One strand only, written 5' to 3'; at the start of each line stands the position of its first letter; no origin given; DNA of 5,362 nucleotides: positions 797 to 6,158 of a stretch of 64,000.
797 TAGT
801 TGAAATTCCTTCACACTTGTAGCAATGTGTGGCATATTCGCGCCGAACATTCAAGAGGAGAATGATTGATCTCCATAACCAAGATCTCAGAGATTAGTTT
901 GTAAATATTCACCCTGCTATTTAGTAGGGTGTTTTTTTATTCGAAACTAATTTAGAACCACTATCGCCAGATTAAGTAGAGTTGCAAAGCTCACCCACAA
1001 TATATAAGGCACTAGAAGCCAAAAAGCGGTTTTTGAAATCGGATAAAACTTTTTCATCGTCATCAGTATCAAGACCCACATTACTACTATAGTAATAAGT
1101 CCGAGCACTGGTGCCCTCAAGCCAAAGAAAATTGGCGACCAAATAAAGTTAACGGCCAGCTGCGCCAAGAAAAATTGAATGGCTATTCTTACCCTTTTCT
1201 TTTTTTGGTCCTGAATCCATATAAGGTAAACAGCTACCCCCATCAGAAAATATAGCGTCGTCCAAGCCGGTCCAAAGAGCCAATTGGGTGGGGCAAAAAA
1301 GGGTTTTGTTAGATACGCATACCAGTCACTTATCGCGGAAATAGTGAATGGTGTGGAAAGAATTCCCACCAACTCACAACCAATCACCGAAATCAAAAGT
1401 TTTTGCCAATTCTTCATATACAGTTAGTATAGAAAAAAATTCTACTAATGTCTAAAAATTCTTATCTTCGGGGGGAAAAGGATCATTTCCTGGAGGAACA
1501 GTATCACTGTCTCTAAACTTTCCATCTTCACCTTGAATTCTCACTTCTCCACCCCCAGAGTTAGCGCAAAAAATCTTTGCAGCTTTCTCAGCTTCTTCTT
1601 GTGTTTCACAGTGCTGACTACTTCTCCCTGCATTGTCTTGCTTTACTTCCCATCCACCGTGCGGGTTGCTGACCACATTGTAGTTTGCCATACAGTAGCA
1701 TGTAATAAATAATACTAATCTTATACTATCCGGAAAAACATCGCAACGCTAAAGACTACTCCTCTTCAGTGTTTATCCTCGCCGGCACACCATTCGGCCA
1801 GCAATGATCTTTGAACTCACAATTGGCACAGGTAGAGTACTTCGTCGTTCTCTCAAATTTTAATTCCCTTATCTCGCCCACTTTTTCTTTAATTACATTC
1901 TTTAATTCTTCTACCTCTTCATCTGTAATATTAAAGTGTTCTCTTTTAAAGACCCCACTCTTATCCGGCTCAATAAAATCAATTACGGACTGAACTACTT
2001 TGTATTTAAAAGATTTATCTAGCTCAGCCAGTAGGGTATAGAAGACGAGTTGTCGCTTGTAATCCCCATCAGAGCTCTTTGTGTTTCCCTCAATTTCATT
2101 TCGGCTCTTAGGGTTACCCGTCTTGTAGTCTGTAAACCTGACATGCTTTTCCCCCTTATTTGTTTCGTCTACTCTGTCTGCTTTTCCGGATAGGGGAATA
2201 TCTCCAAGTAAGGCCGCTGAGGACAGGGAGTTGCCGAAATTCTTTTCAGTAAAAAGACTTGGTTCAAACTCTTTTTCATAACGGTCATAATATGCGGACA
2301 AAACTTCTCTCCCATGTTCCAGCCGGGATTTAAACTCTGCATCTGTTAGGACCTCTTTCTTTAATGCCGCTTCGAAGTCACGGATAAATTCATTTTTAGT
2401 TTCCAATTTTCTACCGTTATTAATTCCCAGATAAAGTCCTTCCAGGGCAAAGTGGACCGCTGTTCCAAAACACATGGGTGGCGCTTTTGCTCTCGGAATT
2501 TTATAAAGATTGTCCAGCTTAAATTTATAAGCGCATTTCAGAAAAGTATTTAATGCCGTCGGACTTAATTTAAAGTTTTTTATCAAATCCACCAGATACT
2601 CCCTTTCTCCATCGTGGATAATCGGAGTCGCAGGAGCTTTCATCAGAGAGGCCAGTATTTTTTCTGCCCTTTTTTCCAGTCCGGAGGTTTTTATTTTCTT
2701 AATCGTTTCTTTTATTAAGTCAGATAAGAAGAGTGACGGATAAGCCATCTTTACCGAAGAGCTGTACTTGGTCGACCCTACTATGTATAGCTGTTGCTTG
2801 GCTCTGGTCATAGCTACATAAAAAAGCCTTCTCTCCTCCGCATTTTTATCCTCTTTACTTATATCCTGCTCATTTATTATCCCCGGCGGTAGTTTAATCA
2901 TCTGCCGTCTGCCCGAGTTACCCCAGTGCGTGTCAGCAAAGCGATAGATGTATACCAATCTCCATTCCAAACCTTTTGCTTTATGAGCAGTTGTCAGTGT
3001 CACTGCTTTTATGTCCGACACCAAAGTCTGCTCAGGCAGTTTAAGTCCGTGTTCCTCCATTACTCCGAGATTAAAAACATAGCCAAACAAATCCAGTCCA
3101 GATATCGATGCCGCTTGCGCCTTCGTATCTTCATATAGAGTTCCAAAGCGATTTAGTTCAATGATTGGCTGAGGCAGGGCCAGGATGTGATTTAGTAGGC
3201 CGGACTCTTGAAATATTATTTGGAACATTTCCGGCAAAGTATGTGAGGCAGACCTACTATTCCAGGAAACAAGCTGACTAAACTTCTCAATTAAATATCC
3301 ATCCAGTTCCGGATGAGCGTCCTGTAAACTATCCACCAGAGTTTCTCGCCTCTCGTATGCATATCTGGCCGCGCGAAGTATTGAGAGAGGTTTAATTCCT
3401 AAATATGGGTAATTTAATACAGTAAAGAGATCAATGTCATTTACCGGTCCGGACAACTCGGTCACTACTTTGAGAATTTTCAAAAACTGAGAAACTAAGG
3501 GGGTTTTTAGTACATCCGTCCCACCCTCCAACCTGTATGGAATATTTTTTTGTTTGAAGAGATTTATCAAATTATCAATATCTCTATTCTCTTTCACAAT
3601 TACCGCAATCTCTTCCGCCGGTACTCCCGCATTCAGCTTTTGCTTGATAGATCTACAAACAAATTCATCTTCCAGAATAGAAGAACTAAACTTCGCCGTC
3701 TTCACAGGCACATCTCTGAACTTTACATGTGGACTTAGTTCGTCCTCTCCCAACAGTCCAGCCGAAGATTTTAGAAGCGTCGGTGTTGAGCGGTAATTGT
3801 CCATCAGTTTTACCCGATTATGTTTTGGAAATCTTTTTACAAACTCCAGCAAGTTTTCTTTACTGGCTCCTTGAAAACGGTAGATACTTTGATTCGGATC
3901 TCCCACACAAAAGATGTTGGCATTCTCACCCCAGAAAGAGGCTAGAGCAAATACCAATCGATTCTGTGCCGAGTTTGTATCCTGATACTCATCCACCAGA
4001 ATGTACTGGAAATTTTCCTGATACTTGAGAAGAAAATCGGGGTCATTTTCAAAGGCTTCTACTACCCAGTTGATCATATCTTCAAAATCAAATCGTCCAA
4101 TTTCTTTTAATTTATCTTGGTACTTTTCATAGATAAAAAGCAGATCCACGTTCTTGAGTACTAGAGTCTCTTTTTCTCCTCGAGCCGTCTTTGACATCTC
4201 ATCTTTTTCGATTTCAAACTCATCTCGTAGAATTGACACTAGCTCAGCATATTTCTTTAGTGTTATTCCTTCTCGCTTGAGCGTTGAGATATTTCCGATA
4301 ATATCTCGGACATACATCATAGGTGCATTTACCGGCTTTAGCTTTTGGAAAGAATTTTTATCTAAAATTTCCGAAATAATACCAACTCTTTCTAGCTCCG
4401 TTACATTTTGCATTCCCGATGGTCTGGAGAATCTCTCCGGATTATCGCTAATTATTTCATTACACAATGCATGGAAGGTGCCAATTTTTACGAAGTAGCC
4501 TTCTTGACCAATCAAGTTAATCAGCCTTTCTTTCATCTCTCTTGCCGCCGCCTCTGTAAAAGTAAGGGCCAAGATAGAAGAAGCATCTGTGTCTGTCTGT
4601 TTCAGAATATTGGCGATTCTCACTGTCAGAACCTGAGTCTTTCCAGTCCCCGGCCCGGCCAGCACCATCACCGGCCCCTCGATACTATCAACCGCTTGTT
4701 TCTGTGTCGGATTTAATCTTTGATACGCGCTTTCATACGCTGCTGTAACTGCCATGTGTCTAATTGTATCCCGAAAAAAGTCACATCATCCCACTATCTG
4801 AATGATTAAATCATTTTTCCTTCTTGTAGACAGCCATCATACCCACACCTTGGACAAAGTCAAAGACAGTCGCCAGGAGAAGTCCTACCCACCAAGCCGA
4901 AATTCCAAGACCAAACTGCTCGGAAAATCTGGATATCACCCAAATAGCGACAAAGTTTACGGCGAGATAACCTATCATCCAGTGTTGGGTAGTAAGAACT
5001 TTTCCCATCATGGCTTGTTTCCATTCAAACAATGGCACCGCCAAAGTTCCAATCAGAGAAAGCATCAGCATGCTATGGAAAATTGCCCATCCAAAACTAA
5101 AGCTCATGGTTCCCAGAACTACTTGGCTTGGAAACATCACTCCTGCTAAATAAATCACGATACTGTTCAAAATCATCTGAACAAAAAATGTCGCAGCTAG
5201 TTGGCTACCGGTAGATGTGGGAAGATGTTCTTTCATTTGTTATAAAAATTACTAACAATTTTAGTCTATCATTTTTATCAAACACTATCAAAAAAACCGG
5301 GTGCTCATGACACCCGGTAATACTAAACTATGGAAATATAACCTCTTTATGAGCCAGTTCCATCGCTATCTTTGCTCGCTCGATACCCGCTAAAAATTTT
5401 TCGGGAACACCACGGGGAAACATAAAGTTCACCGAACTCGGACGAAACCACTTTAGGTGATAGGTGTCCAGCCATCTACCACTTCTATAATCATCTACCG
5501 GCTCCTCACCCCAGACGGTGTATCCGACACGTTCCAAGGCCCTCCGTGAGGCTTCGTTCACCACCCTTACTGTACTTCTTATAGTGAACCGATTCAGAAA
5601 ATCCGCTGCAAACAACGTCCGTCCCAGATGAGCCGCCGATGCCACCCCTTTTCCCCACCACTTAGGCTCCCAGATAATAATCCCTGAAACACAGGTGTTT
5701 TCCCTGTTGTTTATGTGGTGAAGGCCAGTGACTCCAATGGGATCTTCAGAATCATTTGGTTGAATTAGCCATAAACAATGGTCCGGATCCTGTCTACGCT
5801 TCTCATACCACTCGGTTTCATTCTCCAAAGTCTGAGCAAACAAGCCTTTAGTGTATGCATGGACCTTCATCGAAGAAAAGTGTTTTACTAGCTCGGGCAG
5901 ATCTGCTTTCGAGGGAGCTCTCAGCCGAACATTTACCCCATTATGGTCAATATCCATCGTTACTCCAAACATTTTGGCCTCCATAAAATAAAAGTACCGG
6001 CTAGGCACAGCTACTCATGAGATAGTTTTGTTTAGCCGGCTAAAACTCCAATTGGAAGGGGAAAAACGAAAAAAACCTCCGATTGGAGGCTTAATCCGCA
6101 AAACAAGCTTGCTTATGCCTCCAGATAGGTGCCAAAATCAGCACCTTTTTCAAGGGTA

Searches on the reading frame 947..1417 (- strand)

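Call 76: search_protein_families(library=pfam, proteins=[window:947-1417:-], max_evalue=0.001)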
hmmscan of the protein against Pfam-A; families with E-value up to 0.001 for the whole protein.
window:947-1417:- (156 aa): 1 family
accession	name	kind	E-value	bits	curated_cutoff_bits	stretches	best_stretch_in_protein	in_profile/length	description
PF03073.20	TspO_MBR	-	1.7e-49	167.7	24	1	11-153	2-144/145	TspO/MBR family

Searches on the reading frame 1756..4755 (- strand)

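Call 76: search_protein_families(library=pfam, proteins=[window:1756-4755:-], max_evalue=0.001)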
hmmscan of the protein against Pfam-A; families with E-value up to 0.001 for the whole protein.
window:1756-4755:- (999 aa): 10 families
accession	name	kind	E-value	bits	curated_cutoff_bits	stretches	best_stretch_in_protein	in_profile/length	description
PF00580.27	UvrD-helicase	-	1.6e-69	235.1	23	1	14-310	1-271/271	UvrD/REP helicase N-terminal domain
PF13361.12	UvrD_C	-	1.3e-32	114.1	25.6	1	316-659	2-346/350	UvrD-like helicase C-terminal domain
PF12705.13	PDDEXK_1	-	4e-27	96.2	22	1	729-985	1-246/247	PD-(D/E)XK nuclease superfamily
PF13245.12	AAA_19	-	5.8e-21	75.5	25.1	1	18-294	1-133/134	AAA domain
PF13538.12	UvrD_C_2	-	6.5e-11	42.4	27.4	1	630-659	23-52/52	UvrD-like helicase C-terminal domain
PF13604.12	AAA_30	-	1.9e-06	28.2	27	0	14-77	2-65/191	AAA domain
PF01443.25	Viral_helicase1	-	2.7e-06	27.8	21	0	638-659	206-227/228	Viral superfamily 1 RNA helicase core domain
PF01930.23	Cas_Cas4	-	6.4e-05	23.5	22.7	1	896-987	78-160/160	Domain of unknown function DUF83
PF13086.12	AAA_11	-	0.00077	19.7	27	0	14-91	2-89/257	AAA domain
PF00270.35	DEAD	-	0.00079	19.6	26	0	15-85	1-72/167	DEAD/DEAH box helicase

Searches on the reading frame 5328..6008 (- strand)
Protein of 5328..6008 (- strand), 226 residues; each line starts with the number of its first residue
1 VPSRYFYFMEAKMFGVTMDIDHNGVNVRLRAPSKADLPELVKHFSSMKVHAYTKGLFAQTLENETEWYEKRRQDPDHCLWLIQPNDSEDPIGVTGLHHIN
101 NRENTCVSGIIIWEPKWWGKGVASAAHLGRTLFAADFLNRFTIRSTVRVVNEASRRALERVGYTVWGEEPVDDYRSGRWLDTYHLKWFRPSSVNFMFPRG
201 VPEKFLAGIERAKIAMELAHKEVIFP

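Call 3: search_protein_families(library=pfam, proteins=[window:5328-6008:-], max_evalue=0.01)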
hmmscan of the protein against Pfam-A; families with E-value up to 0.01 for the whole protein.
window:5328-6008:- (226 aa): 2 families
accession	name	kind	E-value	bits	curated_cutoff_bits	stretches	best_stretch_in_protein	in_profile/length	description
PF13302.13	Acetyltransf_3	-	2.4e-19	70.8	25.4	1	27-164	2-138/138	Acetyltransferase (GNAT) domain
PF00583.31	Acetyltransf_1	-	1.1e-05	26.1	20.7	1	64-163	17-116/116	Acetyltransferase (GNAT) family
